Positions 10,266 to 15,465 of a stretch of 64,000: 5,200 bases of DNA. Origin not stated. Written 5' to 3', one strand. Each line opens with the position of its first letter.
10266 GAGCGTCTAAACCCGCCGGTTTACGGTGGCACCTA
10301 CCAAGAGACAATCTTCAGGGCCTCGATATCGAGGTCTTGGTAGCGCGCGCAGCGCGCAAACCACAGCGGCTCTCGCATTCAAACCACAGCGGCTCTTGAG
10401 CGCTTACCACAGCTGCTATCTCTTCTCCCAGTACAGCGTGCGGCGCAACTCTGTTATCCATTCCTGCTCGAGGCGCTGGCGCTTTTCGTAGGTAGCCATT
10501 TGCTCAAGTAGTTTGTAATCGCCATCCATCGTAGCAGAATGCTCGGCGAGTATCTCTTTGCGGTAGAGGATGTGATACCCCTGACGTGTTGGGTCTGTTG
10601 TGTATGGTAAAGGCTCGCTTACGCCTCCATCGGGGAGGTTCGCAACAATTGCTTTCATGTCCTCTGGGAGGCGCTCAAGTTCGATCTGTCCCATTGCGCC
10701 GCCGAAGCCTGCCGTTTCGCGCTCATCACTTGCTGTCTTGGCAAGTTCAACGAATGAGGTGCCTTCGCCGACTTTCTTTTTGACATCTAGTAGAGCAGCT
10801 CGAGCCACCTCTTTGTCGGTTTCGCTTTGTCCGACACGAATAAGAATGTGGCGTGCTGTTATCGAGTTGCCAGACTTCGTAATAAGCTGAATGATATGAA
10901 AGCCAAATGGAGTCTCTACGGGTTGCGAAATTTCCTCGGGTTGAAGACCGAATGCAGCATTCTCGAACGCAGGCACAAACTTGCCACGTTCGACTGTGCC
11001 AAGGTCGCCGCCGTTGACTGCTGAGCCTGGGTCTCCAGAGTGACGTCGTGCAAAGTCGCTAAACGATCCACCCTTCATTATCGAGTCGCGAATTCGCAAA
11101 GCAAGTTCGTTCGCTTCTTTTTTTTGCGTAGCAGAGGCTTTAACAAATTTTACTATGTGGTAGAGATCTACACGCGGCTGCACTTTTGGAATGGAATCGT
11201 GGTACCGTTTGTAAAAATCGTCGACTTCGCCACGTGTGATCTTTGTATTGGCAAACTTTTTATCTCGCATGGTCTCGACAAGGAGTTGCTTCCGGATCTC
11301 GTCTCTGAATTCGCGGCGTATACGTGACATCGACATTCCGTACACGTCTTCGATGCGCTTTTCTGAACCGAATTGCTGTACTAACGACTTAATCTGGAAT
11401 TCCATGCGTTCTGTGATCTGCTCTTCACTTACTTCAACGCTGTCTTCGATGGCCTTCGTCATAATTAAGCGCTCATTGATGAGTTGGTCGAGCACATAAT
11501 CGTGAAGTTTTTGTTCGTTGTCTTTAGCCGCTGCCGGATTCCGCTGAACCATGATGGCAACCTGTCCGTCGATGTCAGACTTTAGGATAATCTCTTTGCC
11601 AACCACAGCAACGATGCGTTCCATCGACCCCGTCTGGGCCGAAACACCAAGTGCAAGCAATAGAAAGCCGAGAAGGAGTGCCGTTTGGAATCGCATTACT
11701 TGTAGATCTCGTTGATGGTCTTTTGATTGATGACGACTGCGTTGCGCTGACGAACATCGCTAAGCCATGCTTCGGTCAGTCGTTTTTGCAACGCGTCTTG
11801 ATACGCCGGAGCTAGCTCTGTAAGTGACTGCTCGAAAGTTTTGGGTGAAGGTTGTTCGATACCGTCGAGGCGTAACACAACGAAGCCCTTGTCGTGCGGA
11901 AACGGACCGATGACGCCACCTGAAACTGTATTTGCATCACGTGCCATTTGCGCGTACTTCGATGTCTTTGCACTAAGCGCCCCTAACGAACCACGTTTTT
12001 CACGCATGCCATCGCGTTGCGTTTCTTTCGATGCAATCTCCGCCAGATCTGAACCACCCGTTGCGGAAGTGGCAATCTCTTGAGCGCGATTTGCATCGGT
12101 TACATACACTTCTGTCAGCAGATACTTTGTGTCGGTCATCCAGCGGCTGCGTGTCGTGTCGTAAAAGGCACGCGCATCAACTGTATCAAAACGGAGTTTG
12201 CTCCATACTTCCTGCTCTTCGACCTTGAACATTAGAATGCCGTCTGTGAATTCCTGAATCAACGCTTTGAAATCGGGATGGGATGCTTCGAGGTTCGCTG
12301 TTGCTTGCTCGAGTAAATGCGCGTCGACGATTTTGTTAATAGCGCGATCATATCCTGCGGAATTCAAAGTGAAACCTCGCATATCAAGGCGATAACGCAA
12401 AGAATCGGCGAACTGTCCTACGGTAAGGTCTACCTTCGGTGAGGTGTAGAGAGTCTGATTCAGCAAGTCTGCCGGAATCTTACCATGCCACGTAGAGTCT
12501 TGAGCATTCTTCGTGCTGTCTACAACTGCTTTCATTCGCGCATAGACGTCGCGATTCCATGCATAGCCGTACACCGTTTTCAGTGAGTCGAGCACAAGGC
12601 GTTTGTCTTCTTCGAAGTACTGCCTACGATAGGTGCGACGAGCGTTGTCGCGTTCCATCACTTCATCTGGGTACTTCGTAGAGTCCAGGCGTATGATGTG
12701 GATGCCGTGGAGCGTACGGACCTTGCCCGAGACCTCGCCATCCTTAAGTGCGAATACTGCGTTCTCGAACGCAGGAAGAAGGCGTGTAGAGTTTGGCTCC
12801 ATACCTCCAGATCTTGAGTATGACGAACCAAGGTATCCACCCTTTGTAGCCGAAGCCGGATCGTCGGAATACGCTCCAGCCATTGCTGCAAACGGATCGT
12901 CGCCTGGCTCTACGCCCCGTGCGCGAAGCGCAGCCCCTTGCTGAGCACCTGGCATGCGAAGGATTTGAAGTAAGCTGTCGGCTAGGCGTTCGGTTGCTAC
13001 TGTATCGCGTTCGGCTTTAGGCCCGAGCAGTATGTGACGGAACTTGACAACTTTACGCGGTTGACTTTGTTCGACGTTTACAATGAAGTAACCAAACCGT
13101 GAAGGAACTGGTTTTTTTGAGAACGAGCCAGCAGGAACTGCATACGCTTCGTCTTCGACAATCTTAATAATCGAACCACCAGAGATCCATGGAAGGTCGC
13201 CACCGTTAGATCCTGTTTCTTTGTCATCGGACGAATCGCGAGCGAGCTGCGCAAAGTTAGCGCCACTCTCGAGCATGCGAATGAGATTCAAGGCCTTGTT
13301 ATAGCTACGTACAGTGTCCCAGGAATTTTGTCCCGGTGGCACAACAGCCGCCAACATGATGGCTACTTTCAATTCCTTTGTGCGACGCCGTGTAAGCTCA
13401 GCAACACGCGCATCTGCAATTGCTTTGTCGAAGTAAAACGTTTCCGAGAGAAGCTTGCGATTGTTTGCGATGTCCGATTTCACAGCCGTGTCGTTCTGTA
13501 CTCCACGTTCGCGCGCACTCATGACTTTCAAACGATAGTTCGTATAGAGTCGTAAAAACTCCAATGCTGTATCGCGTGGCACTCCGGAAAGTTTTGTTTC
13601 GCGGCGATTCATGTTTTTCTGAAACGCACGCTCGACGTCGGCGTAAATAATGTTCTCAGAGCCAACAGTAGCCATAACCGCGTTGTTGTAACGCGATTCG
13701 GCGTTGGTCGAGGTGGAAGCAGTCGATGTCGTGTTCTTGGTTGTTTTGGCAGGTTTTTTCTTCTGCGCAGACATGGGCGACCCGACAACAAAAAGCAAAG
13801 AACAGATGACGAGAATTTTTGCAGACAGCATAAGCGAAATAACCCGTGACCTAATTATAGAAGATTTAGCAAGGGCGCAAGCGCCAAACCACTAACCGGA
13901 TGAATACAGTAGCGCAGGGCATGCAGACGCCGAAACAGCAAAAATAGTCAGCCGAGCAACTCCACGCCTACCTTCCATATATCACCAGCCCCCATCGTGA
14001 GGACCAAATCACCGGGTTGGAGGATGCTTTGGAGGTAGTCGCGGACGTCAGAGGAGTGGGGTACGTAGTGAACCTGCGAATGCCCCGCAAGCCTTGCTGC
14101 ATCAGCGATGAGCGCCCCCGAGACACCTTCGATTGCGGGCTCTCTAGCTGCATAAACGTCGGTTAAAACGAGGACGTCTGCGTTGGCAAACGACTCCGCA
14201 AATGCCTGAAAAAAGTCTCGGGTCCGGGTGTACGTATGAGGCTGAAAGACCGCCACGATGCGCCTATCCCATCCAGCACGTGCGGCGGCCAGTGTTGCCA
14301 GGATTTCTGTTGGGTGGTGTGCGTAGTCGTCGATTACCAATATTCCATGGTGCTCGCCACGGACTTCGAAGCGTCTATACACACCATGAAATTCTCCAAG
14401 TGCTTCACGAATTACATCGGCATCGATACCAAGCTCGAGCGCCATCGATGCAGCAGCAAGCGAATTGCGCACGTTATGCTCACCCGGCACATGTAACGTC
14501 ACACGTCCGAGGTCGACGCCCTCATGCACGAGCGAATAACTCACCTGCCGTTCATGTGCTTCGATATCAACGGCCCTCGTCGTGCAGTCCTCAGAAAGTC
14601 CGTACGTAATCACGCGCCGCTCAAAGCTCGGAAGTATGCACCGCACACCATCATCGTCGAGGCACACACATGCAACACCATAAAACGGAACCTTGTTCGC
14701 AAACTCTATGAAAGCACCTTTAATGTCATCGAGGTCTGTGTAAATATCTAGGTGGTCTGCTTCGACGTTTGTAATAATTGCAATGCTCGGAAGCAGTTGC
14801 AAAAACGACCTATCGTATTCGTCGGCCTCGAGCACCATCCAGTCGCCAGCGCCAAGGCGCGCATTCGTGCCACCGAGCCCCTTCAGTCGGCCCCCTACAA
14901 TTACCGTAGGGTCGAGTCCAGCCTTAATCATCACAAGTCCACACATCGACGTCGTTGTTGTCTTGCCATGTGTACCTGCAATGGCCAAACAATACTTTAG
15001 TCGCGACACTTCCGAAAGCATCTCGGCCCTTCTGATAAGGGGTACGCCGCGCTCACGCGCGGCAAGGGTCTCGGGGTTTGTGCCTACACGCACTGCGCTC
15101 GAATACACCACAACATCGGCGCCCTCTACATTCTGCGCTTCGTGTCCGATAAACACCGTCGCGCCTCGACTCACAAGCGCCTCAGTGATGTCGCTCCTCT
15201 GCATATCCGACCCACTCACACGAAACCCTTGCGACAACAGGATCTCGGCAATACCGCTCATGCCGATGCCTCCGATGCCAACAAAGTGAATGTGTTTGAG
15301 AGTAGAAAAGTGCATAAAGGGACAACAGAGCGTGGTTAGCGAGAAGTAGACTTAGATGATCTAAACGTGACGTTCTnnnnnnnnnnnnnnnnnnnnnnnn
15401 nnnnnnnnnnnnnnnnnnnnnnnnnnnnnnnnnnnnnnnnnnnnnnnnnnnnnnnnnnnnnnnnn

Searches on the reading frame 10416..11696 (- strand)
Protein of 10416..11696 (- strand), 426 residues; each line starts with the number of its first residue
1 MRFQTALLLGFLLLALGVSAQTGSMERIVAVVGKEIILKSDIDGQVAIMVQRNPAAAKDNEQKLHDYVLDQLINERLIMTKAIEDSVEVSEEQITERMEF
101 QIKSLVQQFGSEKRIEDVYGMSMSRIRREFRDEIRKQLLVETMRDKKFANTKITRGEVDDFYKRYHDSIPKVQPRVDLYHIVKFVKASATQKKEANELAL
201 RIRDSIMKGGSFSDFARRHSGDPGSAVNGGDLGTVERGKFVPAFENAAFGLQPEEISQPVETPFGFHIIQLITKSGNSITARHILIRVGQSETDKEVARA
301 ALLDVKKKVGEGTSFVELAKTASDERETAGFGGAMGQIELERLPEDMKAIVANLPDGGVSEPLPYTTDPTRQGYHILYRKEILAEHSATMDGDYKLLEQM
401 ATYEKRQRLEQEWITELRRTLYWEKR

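Call 33: search_protein_families(library=pfam, proteins=[window:10416-11696:-], max_evalue=0.00001)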
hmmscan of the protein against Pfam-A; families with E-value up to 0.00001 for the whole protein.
window:10416-11696:- (426 aa): 5 families
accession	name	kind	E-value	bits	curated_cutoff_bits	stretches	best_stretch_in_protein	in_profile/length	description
PF00639.27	Rotamase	-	9.4e-43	145.6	21.7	2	180-272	1-96/97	PPIC-type PPIASE domain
PF13616.12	Rotamase_3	-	1.6e-36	125.8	22.5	2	175-274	15-115/116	PPIC-type PPIASE domain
PF13145.12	Rotamase_2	-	2.7e-15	57.7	27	1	153-273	1-107/121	PPIC-type PPIASE domain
PF13624.11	SurA_N_3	-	6.3e-08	33.1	27.2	1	9-143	23-161/162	SurA-like N-terminal domain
PF09312.16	SurA_N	-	1.4e-07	32.1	30.8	1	26-140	2-114/118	SurA N-terminal domain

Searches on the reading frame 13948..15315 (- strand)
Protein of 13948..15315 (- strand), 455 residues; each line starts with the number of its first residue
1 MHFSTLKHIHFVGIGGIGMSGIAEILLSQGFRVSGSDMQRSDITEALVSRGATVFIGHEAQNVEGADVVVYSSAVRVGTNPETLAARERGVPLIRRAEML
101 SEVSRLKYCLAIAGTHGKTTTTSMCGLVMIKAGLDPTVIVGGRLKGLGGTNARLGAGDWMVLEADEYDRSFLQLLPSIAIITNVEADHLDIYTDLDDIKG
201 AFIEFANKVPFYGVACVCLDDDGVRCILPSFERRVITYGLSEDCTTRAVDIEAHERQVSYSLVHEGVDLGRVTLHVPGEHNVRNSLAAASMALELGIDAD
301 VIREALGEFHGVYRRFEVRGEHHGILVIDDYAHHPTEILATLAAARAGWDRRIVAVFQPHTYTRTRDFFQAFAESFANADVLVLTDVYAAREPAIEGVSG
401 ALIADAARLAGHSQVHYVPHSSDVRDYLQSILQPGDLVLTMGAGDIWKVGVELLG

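Call 33: search_protein_families(library=pfam, proteins=[window:13948-15315:-], max_evalue=0.00001)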
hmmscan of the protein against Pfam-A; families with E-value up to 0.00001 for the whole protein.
window:13948-15315:- (455 aa): 3 families
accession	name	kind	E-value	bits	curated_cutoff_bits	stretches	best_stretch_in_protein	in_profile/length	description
PF01225.30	Mur_ligase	-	3e-30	104.9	21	1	8-108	1-95/95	Mur ligase family, catalytic domain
PF02875.26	Mur_ligase_C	-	2.5e-26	93.4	28.4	1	314-444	1-127/127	Mur ligase, glutamate ligase domain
PF08245.18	Mur_ligase_M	-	1.9e-24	87.2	24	1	112-291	1-199/200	Mur ligase middle domain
